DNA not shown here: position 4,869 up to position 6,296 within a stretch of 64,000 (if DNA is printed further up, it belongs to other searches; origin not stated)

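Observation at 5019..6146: Stand-alone SIR2_2 (ThsA/DSR-type) sirtuin-like protein: candidate single-gene NAD+-depleting defense effector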

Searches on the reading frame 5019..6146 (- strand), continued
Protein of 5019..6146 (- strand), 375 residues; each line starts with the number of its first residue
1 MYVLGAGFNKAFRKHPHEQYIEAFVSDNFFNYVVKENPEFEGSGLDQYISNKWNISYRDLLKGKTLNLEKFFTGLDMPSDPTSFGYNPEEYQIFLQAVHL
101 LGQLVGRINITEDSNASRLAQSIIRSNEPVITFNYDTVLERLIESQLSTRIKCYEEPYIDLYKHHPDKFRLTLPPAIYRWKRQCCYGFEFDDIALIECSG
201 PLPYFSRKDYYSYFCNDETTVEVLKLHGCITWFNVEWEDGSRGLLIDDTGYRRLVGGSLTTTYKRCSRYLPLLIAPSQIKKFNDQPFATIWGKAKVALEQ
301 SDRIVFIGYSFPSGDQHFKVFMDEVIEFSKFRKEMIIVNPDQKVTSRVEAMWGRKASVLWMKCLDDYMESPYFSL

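Call 30: find_homologous_proteins(query=A2, max_evalue=1e-10)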
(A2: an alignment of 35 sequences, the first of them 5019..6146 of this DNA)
Query A2 (35 sequences) (375 aa, profile of the alignment): 132 proteins with E <= 1e-10 among 8000 candidates; the best 120 are listed.
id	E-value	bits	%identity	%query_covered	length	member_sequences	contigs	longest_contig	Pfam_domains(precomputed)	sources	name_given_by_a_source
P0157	4.1e-160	551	27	94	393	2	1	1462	PF13289.13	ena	-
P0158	4.5e-158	544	27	94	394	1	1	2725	PF13289.13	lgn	-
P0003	1.1e-157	543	25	94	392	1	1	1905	PF13289.13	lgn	-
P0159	1.6e-148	513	27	98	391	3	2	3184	-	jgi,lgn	-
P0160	5.3e-148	511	26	99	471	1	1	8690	-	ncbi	ncbi:MAG: hypothetical protein ACFFDT_04775 [Candidatus Hodarchaeota archaeon]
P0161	4.6e-147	508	24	99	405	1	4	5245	PF13289.13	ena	-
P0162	2.4e-145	503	27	99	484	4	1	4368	-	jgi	-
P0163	5.9e-145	501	25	98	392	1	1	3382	-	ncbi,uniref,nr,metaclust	ncbi:hypothetical protein [Aliivibrio sp. 1S128]|uniref:hypothetical protein n=1 Tax=Aliivibrio sp. 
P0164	1.4e-143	497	26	98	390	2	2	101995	PF13289.13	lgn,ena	-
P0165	3.4e-143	495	26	98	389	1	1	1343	-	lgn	-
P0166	4.3e-143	495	25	98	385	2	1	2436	-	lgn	-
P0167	7.4e-143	494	26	66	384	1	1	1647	PF13289.13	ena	-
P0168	2.0e-142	493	23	98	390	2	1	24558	PF13289.13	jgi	jgi:hypothetical protein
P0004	2.9e-138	479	27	99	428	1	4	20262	PF13289.13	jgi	jgi:hypothetical protein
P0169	1.2e-136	474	27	100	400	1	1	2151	-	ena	-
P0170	7.8e-136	471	24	98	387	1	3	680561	-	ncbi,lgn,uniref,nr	ncbi:hypothetical protein [Vibrio sp. Vb2424]|uniref:hypothetical protein n=1 Tax=Vibrio sp. Vb2424 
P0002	6.1e-133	462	27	94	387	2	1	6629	PF13289.13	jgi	-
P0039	2.4e-127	443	26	94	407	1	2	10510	PF13289.13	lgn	-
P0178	9.1e-114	399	24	94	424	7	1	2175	PF13289.13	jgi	-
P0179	5.6e-113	396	24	94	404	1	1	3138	PF13289.13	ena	-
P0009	3.5e-108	380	29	99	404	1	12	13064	PF13289.13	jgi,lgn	jgi:hypothetical protein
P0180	3.2e-106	374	22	94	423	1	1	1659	PF13289.13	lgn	-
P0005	2.2e-102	361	24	99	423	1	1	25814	-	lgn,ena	-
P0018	9.7e-96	339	26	94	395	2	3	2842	PF13289.13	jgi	-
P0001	3.4e-83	298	100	100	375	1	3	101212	PF13289.13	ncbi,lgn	-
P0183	1.5e-36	144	23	91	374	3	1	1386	PF13289.13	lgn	-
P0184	2.5e-36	144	22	91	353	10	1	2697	PF13289.13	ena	-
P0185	5.6e-35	139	23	91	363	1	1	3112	PF13289.13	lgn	-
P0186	1.2e-34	138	23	91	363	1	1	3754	PF13289.13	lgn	-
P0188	6.6e-34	136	23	91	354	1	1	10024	PF13289.13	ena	-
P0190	4.7e-32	130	22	100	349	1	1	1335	PF13289.13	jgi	jgi:hypothetical protein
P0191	6.4e-32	129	24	92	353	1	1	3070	PF13289.13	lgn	-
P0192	7.3e-32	129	22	92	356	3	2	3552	PF13289.13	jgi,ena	jgi:hypothetical protein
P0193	9.1e-32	129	25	93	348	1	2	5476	PF13289.13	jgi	jgi:hypothetical protein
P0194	1.7e-31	128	25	94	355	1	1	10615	PF13289.13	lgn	-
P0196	7.1e-31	126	24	91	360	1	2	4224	PF13289.13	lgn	-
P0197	8.6e-31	125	24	90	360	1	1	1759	PF13289.13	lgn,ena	-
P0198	2.4e-30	124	24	93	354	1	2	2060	PF13289.13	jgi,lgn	jgi:hypothetical protein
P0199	1.2e-29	122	25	39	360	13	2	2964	PF13289.13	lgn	-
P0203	1.2e-28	118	25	42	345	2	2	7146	PF13289.13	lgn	-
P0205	6.4e-28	116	27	47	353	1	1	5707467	PF13289.13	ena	-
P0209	1.1e-26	112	21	61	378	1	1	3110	PF13289.13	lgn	-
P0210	1.5e-26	111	24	41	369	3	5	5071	PF13289.13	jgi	jgi:hypothetical protein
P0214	3.1e-25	107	27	58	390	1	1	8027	PF13289.13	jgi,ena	-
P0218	6.7e-23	99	26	39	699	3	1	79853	PF13289.13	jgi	jgi:SIR2-like domain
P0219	1.0e-22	99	22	78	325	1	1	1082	PF13289.13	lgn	-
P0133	1.5e-22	98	28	61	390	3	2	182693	PF13289.13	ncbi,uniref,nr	ncbi:SIR2 family protein [Acidithiobacillus ferrivorans]|uniref:SIR2 family protein n=1 Tax=Acidithi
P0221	3.6e-22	97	28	32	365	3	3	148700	PF13289.13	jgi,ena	jgi:hypothetical protein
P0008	3.9e-22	97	27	37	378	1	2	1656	PF13289.13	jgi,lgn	jgi:hypothetical protein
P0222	5.4e-22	96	20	52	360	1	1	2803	PF13289.13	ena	-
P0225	6.0e-21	93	26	32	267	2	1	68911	PF13289.13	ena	-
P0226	7.8e-21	93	26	25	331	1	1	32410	PF13289.13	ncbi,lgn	-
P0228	8.1e-21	93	33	27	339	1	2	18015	PF13289.13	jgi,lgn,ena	jgi:hypothetical protein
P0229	4.1e-20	90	22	79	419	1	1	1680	PF13289.13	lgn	-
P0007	4.2e-20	90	26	38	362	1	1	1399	PF13289.13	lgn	-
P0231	8.5e-20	89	24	33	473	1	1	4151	PF13289.13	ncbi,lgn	-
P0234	1.3e-19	89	27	28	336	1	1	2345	PF13289.13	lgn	-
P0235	1.3e-19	89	30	25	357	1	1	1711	PF13289.13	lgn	-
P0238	4.7e-19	87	29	36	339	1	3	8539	PF13289.13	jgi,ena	jgi:hypothetical protein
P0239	6.4e-19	86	28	35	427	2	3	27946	PF13289.13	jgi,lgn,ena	-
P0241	2.1e-18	85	23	50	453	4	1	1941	PF13289.13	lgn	-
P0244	1.4e-17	82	26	59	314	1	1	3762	PF13289.13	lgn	-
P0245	3.0e-17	81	31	28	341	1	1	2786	PF13289.13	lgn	-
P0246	4.6e-17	80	22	92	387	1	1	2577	PF13289.13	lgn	-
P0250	3.3e-16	77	30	27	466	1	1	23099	PF13289.13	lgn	-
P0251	4.7e-16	77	21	72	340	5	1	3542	PF13289.13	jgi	jgi:hypothetical protein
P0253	1.3e-15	75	28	19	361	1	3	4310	PF13289.13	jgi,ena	-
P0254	2.4e-15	75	23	33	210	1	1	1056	PF13289.13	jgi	jgi:hypothetical protein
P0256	5.7e-15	73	25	53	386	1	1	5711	PF13289.13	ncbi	-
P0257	1.1e-14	72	24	43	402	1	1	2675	PF13289.13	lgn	-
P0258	3.0e-14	71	28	22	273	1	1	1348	PF13289.13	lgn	-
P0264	2.7e-13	68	28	16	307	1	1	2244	PF13289.13,PF14253.12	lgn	-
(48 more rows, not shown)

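Call 33: search_solved_structures(query=A3, max_evalue=1, show_alignments=3)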
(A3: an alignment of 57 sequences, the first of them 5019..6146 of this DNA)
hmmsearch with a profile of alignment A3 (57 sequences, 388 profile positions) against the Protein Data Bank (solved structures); distinct sequences matched with E-value up to 1: 14.
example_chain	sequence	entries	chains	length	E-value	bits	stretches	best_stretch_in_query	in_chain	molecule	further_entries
8yhx_G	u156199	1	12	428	1.7e-08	37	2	69-238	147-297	SIR2 family protein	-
8w9l_A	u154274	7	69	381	8.6e-06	28.1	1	60-159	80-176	SIR2-like domain-containing protein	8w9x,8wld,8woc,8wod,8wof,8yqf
8j4u_A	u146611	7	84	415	0.00011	24.5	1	49-241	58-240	SIR2-like domain-containing protein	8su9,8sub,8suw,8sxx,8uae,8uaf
9r3e_B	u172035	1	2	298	0.0067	18.6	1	106-160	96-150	Protein FAM118B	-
9r0p_B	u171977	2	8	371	0.012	17.8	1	106-160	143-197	Protein FAM118B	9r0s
9v0g_E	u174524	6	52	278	0.041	16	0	102-161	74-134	NAD-dependent protein deacetylase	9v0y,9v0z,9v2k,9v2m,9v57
8zsf_D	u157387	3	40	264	0.096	14.8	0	111-167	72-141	Sir2 family NAD-dependent protein deacetylase | KomC, SIR2 domain protein, NADase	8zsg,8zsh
8zsi_E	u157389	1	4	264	0.11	14.6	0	111-167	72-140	Sir2 family NAD-dependent protein deacetylase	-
9xvc_H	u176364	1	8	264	0.13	14.4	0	111-167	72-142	KomC(H146N), a SIR2-domain NADase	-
8fjg_A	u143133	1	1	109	0.18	13.9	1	40-120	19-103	H12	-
4okh_A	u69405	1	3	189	0.29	13.3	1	49-147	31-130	Calpain-3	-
8jkz_A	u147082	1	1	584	0.36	12.9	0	136-166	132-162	Sir2 superfamily protein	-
8jl0_A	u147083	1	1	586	0.36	12.9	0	136-166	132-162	Sir2 superfamily protein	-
8in8_B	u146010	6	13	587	0.36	12.9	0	136-166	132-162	Sir2 superfamily protein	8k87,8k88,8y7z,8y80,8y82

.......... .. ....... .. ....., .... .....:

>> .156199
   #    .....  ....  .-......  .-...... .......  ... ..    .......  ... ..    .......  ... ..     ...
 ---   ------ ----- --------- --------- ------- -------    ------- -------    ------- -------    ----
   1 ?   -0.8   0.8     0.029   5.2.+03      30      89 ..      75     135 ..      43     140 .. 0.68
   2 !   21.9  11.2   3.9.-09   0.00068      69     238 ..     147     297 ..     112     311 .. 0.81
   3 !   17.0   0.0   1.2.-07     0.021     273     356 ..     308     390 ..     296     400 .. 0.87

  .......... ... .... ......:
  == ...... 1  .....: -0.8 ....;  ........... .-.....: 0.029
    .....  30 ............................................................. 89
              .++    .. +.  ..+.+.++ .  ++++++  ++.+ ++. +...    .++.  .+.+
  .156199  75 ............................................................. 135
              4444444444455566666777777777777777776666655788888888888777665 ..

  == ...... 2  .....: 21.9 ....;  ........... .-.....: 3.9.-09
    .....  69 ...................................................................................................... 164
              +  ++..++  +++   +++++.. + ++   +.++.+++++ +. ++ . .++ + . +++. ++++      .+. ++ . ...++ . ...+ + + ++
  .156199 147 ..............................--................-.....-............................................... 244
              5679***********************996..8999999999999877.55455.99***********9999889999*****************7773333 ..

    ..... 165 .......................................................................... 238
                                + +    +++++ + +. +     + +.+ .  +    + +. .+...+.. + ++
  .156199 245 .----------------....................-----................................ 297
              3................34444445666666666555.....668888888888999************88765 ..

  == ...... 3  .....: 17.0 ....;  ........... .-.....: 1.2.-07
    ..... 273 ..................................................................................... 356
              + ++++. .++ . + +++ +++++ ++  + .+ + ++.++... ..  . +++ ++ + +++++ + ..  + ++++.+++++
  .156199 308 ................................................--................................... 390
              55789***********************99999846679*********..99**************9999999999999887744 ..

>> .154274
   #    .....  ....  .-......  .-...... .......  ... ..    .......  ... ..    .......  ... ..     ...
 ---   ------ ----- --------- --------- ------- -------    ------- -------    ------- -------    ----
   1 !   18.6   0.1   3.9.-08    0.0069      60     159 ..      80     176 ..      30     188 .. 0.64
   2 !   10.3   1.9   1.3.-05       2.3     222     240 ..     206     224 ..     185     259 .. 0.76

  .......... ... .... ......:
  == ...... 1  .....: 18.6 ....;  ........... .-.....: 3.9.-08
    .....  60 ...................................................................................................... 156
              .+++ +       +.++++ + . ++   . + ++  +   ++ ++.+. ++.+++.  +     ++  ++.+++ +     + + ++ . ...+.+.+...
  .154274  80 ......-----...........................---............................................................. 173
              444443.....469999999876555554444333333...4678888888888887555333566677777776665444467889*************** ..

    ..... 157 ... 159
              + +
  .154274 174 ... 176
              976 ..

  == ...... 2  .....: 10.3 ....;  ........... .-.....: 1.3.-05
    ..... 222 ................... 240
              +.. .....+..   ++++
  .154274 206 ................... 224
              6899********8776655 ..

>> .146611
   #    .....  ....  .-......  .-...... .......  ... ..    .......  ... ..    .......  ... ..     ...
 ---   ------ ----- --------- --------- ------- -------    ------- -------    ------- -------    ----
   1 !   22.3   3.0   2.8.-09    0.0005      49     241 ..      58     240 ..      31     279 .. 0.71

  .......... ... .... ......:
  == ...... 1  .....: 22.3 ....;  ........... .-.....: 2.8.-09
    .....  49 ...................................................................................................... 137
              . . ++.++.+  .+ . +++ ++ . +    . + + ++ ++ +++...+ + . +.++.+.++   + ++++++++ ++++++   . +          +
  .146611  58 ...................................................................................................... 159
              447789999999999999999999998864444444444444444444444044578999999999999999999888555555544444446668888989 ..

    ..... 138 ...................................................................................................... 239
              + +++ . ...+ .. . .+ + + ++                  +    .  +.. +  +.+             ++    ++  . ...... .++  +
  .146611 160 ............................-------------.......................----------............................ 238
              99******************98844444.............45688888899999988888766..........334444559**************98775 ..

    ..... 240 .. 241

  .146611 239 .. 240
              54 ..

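Call 34: find_encoding_contigs(protein=P0170, flank=10000, max_places=2)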
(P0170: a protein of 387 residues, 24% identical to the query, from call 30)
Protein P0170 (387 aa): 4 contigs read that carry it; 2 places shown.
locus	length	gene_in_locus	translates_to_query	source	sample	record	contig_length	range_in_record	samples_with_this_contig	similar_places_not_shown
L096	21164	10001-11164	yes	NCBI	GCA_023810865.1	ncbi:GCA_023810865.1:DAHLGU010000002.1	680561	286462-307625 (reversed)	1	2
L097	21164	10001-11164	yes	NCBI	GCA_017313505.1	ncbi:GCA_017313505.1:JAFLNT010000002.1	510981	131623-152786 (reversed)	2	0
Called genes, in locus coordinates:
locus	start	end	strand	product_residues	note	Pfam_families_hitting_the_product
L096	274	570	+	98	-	PF00216:Bac_DNA_binding, PF18291:HU-HIG (weak)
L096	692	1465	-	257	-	-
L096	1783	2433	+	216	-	PF05724:TPMT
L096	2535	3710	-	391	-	PF22660:RS_preATP-grasp-like, PF02222:ATP-grasp, PF02786:CPSase_L_D2 (weak), PF07478:Dala_Dala_lig_C (weak), PF21244:PurT_C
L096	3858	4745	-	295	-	PF00383:dCMP_cyt_deam_1, PF08211:dCMP_cyt_deam_2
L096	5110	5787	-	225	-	PF04172:LrgB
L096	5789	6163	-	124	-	PF03788:LrgA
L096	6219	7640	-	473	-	PF00929:RNase_T, PF08411:ExoI_SH3, PF26016:ExoI_C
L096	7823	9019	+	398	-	PF13356:Arm-DNA-bind_3, PF14659:Phage_int_SAM_3 (faint), PF00589:Phage_integrase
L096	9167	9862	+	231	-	-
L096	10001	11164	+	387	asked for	-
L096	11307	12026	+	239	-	PF13391:HNH_2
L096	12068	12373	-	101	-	-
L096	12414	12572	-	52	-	-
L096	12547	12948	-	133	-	-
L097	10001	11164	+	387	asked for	-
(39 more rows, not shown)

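Call 35: find_encoding_contigs(protein=P0164, flank=10000, max_places=2)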
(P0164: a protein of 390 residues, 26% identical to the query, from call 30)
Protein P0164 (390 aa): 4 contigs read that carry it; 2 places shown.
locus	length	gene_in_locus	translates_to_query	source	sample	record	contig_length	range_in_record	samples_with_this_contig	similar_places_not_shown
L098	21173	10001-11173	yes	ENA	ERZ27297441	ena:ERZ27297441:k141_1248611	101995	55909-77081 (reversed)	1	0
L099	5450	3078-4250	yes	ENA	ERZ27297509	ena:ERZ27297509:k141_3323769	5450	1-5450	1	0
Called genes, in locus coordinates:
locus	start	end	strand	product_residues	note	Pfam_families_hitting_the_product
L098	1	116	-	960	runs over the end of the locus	PF00989:PAS, PF08447:PAS_3, PF13426:PAS_9, PF00989:PAS, PF08448:PAS_4, PF13426:PAS_9, PF00989:PAS, PF08448:PAS_4, +15 more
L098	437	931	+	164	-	PF03205:MobB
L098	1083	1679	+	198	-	PF01641:SelR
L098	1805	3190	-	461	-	PF14821:Thr_synth_N, PF00291:PALP, PF24857:THR4_C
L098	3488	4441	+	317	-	PF00586:AIRS, PF02769:AIRS_C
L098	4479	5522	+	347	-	PF01368:DHH (weak)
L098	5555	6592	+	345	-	-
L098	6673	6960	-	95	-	PF09723:Zn_ribbon_8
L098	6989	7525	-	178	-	-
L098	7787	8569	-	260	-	-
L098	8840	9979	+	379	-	PF01820:Dala_Dala_lig_N, PF02786:CPSase_L_D2, PF07478:Dala_Dala_lig_C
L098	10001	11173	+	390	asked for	PF13289:SIR2_2 (faint)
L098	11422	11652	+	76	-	PF04014:MazE_antitoxin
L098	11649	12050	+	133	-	PF01850:PIN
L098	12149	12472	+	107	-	PF05534:HicB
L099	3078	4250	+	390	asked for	PF13289:SIR2_2 (faint)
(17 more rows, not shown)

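Call 36: find_encoding_contigs(protein=P0168, flank=10000, max_places=2)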
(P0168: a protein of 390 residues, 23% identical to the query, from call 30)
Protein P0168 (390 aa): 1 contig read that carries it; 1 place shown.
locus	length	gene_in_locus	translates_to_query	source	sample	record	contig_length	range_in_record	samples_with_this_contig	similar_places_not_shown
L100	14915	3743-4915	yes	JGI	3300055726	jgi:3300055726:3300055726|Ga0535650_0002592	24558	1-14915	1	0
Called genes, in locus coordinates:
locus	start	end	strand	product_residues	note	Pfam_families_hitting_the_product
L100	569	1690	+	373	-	PF00589:Phage_integrase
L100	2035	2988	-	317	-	-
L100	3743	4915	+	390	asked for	PF13289:SIR2_2 (faint)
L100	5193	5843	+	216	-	-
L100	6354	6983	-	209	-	PF00239:Resolvase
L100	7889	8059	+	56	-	-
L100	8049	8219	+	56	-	-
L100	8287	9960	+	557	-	PF19263:DUF5906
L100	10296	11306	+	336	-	-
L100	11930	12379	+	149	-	PF13356:Arm-DNA-bind_3 (weak), PF22022:Phage_int_M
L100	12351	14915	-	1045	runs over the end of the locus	PF00873:ACR_tran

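Call 37: find_encoding_contigs(protein=P0160, flank=10000, max_places=2)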
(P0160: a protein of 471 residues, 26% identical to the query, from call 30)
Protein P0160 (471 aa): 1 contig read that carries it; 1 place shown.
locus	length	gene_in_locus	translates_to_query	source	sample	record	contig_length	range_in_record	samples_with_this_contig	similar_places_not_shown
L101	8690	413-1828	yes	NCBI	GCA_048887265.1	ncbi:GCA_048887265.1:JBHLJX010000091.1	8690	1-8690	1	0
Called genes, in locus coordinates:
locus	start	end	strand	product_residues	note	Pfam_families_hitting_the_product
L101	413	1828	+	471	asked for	-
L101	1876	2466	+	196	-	-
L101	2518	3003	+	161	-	PF24838:8xMP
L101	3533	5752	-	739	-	PF00413:Peptidase_M10, PF08309:LVIVD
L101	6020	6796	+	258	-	-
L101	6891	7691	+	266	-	PF18928:DUF5677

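Call 42: predict_structure(alignment_id=A3)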
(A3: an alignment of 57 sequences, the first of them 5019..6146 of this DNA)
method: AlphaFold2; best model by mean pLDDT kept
length: 375 residues; sequences in the alignment: 57
mean_pLDDT: 82.6   pTM: 0.85
mean pLDDT of the five models: 82.6, 82.0, 79.7, 78.2, 77.4
residues with pLDDT >= 90: 135; 70-90: 162; 50-70: 78; < 50: 0
segments of 3 or more residues with pLDDT < 50: none
pLDDT, mean of each block of 10 residues (from residue 1): 87 69 87 93 95 97 93 76 72 89 82 82 92 83 79 58 69 61 89 72 80 73 91 89 85 60 75 77 89 94 88 79 87 90 89 87 94 86
secondary structure, 60 per line:
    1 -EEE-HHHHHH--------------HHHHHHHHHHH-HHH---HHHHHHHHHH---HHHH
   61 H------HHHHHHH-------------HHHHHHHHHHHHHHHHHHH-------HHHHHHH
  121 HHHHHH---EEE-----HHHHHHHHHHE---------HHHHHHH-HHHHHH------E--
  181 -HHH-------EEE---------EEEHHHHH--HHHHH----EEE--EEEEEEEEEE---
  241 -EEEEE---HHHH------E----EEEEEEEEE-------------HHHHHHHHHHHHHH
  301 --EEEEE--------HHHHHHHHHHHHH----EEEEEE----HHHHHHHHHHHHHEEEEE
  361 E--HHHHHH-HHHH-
elements in order: E2-4 H6-11 H26-36 H44-53 H57-61 H68-74 H88-106 H114-126 E130-132 H138-147 H158-164 H166-171 E192-194 E204-206 H207-211 H214-218 E223-225 E228-237 E242-246 H250-253 E265-273 H287-300 E303-307 H316-328 E333-338 H343-355 E356-361 H364-369 H371-374
